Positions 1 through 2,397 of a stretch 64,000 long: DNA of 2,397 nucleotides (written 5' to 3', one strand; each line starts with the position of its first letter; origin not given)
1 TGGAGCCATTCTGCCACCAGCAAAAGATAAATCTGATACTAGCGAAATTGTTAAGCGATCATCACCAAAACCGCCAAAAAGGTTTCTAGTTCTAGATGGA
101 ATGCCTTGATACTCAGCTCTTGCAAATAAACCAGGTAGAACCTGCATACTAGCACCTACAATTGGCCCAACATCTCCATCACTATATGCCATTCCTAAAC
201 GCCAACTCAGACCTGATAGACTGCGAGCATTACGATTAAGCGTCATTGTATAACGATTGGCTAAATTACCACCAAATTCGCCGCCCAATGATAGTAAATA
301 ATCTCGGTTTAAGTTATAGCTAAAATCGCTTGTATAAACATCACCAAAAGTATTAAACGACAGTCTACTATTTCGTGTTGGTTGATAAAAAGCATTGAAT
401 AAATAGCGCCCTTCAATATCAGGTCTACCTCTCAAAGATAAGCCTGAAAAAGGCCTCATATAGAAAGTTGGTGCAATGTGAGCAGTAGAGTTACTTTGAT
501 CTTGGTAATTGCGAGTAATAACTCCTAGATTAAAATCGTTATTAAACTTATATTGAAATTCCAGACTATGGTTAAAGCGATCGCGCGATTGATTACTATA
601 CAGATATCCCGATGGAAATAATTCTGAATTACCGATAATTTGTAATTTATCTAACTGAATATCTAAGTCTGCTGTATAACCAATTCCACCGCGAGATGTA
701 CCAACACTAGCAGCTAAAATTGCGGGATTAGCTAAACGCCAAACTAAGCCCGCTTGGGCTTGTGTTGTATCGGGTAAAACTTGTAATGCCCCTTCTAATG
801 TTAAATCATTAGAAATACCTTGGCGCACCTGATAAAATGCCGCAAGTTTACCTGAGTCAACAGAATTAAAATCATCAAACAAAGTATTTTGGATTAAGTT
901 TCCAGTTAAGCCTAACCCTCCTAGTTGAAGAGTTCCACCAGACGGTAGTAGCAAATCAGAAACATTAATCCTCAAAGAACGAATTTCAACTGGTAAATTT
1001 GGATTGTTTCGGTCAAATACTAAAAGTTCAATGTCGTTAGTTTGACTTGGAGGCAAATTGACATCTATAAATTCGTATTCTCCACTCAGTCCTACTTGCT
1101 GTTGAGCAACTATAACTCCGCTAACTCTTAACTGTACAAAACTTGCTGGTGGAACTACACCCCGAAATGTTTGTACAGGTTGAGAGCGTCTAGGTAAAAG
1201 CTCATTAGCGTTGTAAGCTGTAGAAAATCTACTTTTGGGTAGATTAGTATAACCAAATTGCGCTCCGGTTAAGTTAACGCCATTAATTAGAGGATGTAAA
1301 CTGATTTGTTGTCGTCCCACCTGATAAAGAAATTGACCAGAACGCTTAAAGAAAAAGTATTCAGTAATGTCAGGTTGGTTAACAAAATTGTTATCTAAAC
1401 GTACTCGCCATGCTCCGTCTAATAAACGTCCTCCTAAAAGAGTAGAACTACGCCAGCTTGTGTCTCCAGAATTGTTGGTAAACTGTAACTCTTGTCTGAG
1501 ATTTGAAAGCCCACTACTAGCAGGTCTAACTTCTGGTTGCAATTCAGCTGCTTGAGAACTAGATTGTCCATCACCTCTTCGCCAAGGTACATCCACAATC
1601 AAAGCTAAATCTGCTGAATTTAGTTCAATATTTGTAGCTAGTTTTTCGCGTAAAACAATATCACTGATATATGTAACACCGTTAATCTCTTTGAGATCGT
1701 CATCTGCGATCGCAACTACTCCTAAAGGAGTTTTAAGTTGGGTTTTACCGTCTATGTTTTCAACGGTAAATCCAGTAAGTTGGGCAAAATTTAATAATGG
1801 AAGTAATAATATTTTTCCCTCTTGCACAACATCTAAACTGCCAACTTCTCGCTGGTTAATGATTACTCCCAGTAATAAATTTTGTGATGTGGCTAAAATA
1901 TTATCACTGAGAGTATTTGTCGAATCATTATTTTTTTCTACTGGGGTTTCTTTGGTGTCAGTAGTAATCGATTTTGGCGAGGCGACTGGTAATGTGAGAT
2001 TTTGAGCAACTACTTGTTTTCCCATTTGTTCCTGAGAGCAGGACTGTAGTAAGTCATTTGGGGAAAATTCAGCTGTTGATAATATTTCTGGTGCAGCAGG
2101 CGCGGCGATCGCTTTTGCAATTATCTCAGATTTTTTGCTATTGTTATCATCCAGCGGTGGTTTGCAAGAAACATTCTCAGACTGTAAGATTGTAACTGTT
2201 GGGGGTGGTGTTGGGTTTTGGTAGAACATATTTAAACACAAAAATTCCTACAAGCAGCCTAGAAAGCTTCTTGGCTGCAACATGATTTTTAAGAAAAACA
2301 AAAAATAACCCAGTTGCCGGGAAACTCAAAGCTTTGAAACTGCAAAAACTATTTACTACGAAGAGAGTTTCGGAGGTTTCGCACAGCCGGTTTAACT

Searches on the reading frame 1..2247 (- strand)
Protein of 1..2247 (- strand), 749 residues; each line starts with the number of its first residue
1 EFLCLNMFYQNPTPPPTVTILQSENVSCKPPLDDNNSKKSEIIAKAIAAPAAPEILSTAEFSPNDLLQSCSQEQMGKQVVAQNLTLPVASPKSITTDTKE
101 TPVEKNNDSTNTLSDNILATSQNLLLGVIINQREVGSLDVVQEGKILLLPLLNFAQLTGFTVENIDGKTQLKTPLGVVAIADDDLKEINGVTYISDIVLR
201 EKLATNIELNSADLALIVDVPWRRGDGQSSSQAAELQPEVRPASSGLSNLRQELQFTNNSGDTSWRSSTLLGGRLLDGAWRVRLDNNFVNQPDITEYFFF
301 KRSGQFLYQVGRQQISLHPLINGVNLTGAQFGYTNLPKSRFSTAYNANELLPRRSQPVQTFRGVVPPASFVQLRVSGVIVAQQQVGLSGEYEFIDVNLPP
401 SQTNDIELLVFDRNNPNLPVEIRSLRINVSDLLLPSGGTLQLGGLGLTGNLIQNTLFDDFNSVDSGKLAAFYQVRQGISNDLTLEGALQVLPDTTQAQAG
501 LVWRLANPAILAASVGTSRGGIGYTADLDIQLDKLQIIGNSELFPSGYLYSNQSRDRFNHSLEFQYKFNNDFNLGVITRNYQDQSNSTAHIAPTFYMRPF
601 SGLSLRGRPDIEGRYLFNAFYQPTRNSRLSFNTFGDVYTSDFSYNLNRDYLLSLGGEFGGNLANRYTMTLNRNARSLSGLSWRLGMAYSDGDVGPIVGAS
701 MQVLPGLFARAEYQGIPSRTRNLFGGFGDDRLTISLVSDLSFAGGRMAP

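Call 93: find_homologous_proteins(query=window:1-2247:-, max_evalue=1e-10)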
Query window:1-2247:- (749 aa): 183 proteins with E <= 1e-10 among 8000 candidates; the best 120 are listed.
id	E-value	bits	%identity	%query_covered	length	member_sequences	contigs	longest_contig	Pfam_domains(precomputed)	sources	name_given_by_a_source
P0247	0.0e+0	1652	100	99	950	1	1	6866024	PF11974.15,PF17802.8,PF13620.13,PF22904.4,PF17210.10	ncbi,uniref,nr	ncbi:carboxypeptidase regulatory-like domain-containing protein [Halotia branconii]|uniref:Carboxype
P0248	0.0e+0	1183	68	99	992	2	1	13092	PF17802.8,PF13620.13,PF17210.10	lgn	-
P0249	0.0e+0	1153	70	92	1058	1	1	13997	PF17802.8,PF13620.13,PF22904.4,PF17210.10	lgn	-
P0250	0.0e+0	1150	67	99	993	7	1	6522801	PF11974.15,PF17802.8,PF13620.13,PF22904.4,PF17210.10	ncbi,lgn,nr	ncbi:hypothetical protein NIES2111_55760 [Nostoc sp. NIES-2111]|nr:hypothetical protein NIES2111_557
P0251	0.0e+0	1131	68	99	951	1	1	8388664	PF13620.13,PF17210.10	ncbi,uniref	ncbi:carboxypeptidase regulatory-like domain-containing protein [Nostoc sp. UHCC 0302]|uniref:carbox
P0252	0.0e+0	1127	65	99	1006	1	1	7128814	PF11974.15,PF17802.8,PF13620.13,PF22904.4,PF17210.10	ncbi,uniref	ncbi:carboxypeptidase regulatory-like domain-containing protein [Aliinostoc sp. HNIBRCY26]|uniref:ca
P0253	0.0e+0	1110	66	99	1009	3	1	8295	PF13620.13,PF17210.10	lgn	-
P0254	0.0e+0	1084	65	99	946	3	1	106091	PF13620.13,PF17210.10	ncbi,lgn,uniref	ncbi:MAG: Cna B-type [Nostoc sp.]|uniref:Cna B-type n=1 Tax=Nostoc sp. TaxID=1180 RepID=UPI002FF9068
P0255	0.0e+0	1043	65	99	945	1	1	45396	PF11974.15,PF17802.8,PF13620.13,PF17210.10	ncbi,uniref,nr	ncbi:carboxypeptidase regulatory-like domain-containing protein [Cylindrospermum sp. FACHB-282]|unir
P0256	0.0e+0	1042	61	99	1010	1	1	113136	PF17802.8,PF13620.13,PF17210.10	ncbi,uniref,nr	ncbi:carboxypeptidase regulatory-like domain-containing protein [Nostocaceae cyanobacterium CENA357]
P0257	0.0e+0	1026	61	99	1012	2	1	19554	PF17802.8,PF13620.13,PF17210.10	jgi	jgi:hypothetical protein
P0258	0.0e+0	1025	63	99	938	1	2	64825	PF13715.13,PF11974.15,PF17802.8,PF13620.13,PF22904.4,PF17210.10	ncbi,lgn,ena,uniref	ncbi:MAG: carboxypeptidase regulatory-like domain-containing protein [Nostoc sp.]|uniref:carboxypept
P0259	0.0e+0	1024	60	99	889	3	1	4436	-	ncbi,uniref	ncbi:Cna B-type, partial [Nostoc sp. CHAB 5715]|uniref:Cna B-type n=1 Tax=Nostoc sp. CHAB 5715 TaxID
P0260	0.0e+0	1019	60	99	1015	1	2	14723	PF11974.15,PF17802.8,PF13620.13,PF22904.4,PF17210.10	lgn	-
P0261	0.0e+0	1018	60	99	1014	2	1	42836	PF13620.13,PF17210.10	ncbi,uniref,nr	ncbi:carboxypeptidase regulatory-like domain-containing protein [Nostoc sp. LEGE 12450]|uniref:carbo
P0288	3.3e-275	933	56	99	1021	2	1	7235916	PF11974.15,PF17802.8,PF13620.13,PF17210.10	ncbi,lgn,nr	ncbi:hypothetical protein NIES4101_31290 [Calothrix sp. NIES-4101]|nr:hypothetical protein NIES4101_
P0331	2.6e-251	854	55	97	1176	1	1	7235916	PF11974.15,PF17802.8,PF13620.13,PF17210.10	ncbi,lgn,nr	ncbi:cation diffusion facilitator family transporter [Calothrix sp. NIES-4101]|nr:cation diffusion f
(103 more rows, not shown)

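Call 97: search_protein_families(library=pfam, proteins=[P0247], max_evalue=0.1)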
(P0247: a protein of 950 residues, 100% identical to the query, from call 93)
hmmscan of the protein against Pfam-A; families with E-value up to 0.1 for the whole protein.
P0247 (950 aa): 8 families
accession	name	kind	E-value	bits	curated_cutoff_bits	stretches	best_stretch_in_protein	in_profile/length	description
PF13620.12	CarboxypepD_reg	-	5.2e-18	65.6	32.3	2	850-904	3-57/82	Carboxypeptidase regulatory-like domain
PF17210.9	SdrD_B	-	8.3e-11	42.5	29.7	1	854-909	17-72/112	SdrD B-like domain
PF17802.7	SpaA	-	1.9e-08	34.8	23.1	1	855-900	9-57/91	Prealbumin-like fold domain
PF11974.14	bMG3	-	2.8e-06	27.7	34.9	1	857-891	24-58/103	Bacterial alpha-2-macroglobulin MG3 domain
PF13715.12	CarbopepD_reg_2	-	7.4e-05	23.1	32.2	1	850-902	2-51/88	CarboxypepD_reg-like domain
PF18962.6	Por_Secre_tail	-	0.0049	17.6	27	0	769-814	27-65/75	Secretion system C-terminal sorting domain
PF09430.16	EMC7_beta-sandw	-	0.01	16.4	26.6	0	778-813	14-47/122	ER membrane protein complex subunit 7, beta-sandwich domain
PF17936.7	Big_6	-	0.074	13.8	27.6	0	773-799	24-50/83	Bacterial Ig domain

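Call 105: predict_structure(alignment_id=A5)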
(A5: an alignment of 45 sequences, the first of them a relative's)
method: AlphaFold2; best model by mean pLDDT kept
length: 950 residues; sequences in the alignment: 45
mean_pLDDT: 71.3   pTM: 0.57
mean pLDDT of the five models: 71.3, 69.6, 69.1, 66.7, 56.8
residues with pLDDT >= 90: 69; 70-90: 604; 50-70: 121; < 50: 156
segments of 3 or more residues with pLDDT < 50: 1-114, 219-229, 339-343, 345-349, 717-721, 937-950
pLDDT, mean of each block of 10 residues (from residue 1): 23 23 25 23 24 23 22 22 25 24 25 55 72 82 88 81 77 82 85 83 75 68 37 77 80 77 82 83 76 83 78 73 84 55 48 70 80 75 72 62 77 73 75 85 73 61 87 88 86 89 87 89 87 89 84 90 90 87 91 87 83 86 82 88 88 84 88 89 90 85 86 58 73 66 57 76 73 82 76 79 81 72 81 78 77 83 85 83 83 80 66 75 75 60 34
secondary structure, 60 per line:
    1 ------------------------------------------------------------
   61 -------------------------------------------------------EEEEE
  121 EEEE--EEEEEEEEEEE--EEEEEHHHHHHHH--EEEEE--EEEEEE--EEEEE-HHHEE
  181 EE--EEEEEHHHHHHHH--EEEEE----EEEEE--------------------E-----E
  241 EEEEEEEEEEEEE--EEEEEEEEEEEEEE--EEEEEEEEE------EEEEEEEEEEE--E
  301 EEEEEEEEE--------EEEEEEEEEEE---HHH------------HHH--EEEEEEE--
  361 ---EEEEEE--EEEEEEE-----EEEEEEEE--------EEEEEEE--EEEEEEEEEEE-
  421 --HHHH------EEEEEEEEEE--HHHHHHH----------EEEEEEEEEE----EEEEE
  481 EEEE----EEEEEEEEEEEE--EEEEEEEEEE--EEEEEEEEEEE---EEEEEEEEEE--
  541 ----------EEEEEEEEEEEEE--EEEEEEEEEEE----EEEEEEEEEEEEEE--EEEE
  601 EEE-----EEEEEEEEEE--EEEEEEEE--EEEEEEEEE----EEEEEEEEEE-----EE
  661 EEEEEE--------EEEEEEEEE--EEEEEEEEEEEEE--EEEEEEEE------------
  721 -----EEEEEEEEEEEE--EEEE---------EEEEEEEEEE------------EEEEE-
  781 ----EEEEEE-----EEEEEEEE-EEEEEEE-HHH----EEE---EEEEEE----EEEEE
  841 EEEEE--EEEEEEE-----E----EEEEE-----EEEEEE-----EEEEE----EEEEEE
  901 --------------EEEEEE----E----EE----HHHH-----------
elements in order (helices of 4 or more, strands of 3 or more residues): E116-124 E127-137 E140-144 H145-152 E155-159 E162-167 E170-174 E179-182 E185-189 H190-197 E200-204 E209-213 E240-253 E256-269 E272-280 E287-297 E300-309 E318-328 E352-358 E364-369 E372-378 E384-391 E400-406 E409-419 H423-426 E433-442 H445-451 E462-471 E476-484 E489-500 E503-512 E515-525 E529-538 E551-563 E566-576 E581-594 E597-603 E609-618 E621-628 E631-639 E644-653 E659-666 E675-683 E686-698 E701-708 E726-737 E740-743 E753-762 E775-779 E785-790 E796-803 E805-811 E820-822 E826-831 E836-845 E848-854 E865-869 E875-880 E886-890 E895-900 E915-920 H936-939

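Call 107: fold_search(model_id=the predicted structure, library=pdb)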
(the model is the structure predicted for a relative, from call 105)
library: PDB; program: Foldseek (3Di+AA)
matches with E <= 10: 939; with E <= 0.001: 158
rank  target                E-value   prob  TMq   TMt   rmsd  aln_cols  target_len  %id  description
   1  3rfz_E                1.3e-26  1.00  0.41  0.49  16.9       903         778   12  Crystal structure of the FimD usher bound to its cognate FimC:FimH substrate (released 2011-06-01)
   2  3rfz_B                1.1e-25  1.00  0.41  0.49  16.8       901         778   12  Crystal structure of the FimD usher bound to its cognate FimC:FimH substrate (released 2011-06-01)
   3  9bog_D                2.6e-24  1.00  0.42  0.49  16.6       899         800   11  Structural basis for adhesin secretion by the outer-membrane usher in type 1 pili (released 2024-10-09)
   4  9fy9_D                8.1e-24  1.00  0.40  0.53  15.8       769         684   13  Cryo-EM structure of the type 1 chaperone-usher pilus FimD-tip complex (FimDHGFC) - Conformer 1 (released 2025-06-04)
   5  7lhh_C                8.7e-23  1.00  0.39  0.44  18.2       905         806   15  Cryo-EM structure of E. coli P pilus tip assembly intermediate PapC-PapD-PapK-PapG in the second conformation (released 2021-08-11)
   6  7lhg_C                1.4e-22  1.00  0.39  0.45  17.3       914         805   14  Cryo-EM structure of E. coli P pilus tip assembly intermediate PapC-PapD-PapK-PapG in the first conformation (released 2021-08-11)
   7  6e14_D                1.7e-22  1.00  0.42  0.48  17.1       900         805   12  Handover mechanism of the growing pilus by the bacterial outer membrane usher FimD (released 2018-10-17)
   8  9fw9_D                3.2e-22  1.00  0.39  0.52  16.0       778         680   12  Cryo-EM structure of the type 1 pilus assembly platform as part of the FimA-bound chaperone-usher pilus complex (FimDH (released 2025-06-04)
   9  9fx8_D                1.5e-21  1.00  0.40  0.54  15.0       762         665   12  Cryo-EM structure of the FimI-bound type 1 pilus assembly platform complex - Local refinement (released 2025-06-04)
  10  9fxs_D                2.1e-21  1.00  0.40  0.54  14.7       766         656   11  Cryo-EM structure of the type 1 pilus complex including pilus rod and FimI-bound assembly platform after incorporation (released 2025-06-04)
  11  9fxb_D                3.3e-21  1.00  0.39  0.54  14.4       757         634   12  Cryo-EM structure of the type 1 pilus assembly platform as part of the FimI-bound chaperone-usher pilus complex (FimDH (released 2025-06-04)
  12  7lhi_C                2.4e-16  1.00  0.37  0.46  17.4       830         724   14  Cryo-EM structure of E. coli P pilus tip assembly intermediate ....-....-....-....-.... (released 2021-08-11)
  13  6cd2_C                3.7e-16  1.00  0.33  0.40  13.8       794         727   12  Crystal structure of the PapC usher bound to the chaperone-adhesin PapD-PapG (released 2018-10-03)
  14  3ohn_A                7.8e-14  1.00  0.31  0.56   9.8       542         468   12  Crystal structure of the FimD translocation domain (released 2011-06-01)
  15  2vqi_B                1.1e-13  1.00  0.31  0.55   9.4       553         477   12  Structure of the P pilus usher (PapC) translocation pore (released 2008-05-27)
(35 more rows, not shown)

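Call 108: find_encoding_contigs(protein=P0288, flank=10000, max_places=1)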
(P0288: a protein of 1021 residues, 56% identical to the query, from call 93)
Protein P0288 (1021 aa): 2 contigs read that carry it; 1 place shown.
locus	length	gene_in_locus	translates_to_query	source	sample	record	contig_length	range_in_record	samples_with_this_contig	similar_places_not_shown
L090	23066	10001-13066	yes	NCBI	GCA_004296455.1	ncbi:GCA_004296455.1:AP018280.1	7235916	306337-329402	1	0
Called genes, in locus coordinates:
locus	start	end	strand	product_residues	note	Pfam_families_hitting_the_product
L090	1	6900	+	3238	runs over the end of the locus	-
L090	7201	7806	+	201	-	-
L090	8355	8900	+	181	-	-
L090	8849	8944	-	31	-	-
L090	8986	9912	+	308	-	-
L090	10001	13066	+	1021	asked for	PF17802:SpaA (faint), PF11974:bMG3 (faint), PF17210:SdrD_B (faint), PF13620:CarboxypepD_reg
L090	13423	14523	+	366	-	PF18152:DAHP_snth_FXD, PF00793:DAHP_synth_1, PF03102:NeuB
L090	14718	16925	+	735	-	PF04715:, PF00425:Chorismate_bind, PF00117:GATase, PF07722:Peptidase_C26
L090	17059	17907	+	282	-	PF00218:IGPS, PF05690:ThiG (faint)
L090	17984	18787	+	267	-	PF00290:Trp_syntA, PF01884:PcrB (faint), PF00977:His_biosynth (weak)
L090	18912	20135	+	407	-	PF00291:PALP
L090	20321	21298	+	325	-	PF00355:Rieske, PF19112:VanA_C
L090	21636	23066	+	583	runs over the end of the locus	PF00395:SLH (weak), PF04966:OprB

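Call 109: find_encoding_contigs(protein=P0331, flank=10000, max_places=1)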
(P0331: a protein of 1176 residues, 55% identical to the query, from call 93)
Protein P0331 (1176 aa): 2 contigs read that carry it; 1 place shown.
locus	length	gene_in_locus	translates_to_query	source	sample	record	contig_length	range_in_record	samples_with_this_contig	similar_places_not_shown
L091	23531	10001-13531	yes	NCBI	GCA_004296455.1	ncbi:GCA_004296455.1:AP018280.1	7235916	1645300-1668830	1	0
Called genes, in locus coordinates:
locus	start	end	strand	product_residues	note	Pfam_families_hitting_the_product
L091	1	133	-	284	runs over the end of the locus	-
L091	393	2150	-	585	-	PF00664:ABC_membrane, PF00005:ABC_tran, PF02463:SMC_N (faint)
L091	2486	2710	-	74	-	-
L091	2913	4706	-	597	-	PF00664:ABC_membrane, PF00005:ABC_tran, PF02463:SMC_N (faint)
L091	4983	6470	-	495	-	PF00512:HisKA, PF02518:HATPase_c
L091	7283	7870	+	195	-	-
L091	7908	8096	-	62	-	-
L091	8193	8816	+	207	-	-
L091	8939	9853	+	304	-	PF00345:PapD_N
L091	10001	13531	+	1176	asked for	PF17210:SdrD_B (faint), PF11974:bMG3 (faint), PF17802:SpaA (faint), PF13620:CarboxypepD_reg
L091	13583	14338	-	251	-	PF05721:PhyH (weak)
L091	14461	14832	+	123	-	PF09996:DUF2237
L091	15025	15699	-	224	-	PF00702:Hydrolase, PF12710:HAD, PF13419:HAD_2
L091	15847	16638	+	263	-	PF01182:Glucosamine_iso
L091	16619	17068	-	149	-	PF00583:Acetyltransf_1, PF13673:Acetyltransf_10, PF13508:Acetyltransf_7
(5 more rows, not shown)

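Call 110: search_protein_families(library=pfam, proteins=[L090:1-6897:+], max_evalue=0.01)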
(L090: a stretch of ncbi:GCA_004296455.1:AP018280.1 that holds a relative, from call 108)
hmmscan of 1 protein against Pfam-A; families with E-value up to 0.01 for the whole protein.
L090:1-6897:+ (2299 aa): 3 families
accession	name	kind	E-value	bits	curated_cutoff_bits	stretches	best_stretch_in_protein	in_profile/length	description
PF00353.25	HemolysinCabind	-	3.9e-36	123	23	7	2168-2202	2-36/36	RTX calcium-binding nonapeptide repeat (4 copies)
PF19078.6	Big_12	-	8e-14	52.1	27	1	1598-1693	1-98/102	Bacterial Ig-like domain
PF07676.18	PD40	-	1.1e-12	48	20.9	0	309-336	7-31/38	WD40-like Beta Propeller Repeat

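Call 111: search_protein_families(library=ncbifam, proteins=[L090:1-6897:+], max_evalue=0.01)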
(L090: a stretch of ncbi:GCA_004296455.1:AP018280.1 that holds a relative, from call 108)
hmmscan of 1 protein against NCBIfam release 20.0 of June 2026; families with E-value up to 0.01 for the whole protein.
L090:1-6897:+ (2299 aa): 9 families
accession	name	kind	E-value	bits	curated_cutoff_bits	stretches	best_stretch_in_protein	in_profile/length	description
NF052454.1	BtaGlycanEglC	equivalog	2.4e-57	194.8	700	5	2102-2199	49-145/459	endo-1,3-1,4-beta-glycanase EglC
NF033943.0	RTX_toxin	subfamily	4.7e-33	114.4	1000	4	1806-1958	670-805/930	RTX family hemolysin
NF035945.1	Zn_serralysin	subfamily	3.7e-27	95.6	500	4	1899-1958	317-373/462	serralysin family metalloprotease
NF053766.1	ZapA_metallo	exception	3.7e-23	82.3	940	4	1783-1877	308-402/483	ZapA family metalloprotease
NF050046.1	PueAB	exception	2.6e-21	75.7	670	3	2158-2264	491-592/616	polyurethane esterase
NF033203.1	entero_EhxA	exception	3.9e-20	71.7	2000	3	1990-2115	708-834/997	enterohemolysin EhxA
NF041518.1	choice_anch_Q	domain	8.1e-20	70.8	25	1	1294-1354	1-58/58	choice-of-anchor Q domain-containing protein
NF046115.1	Ca_rpt_SMc04171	equivalog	2.7e-17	63.1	625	4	1558-1865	157-483/574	SMc04171 family calcium-binding repeat protein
NF053518.1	DipepPtdsDpp5Prph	equivalog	8.9e-06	24.5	900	0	22-155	197-316/655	dipeptidyl-peptidase Dpp5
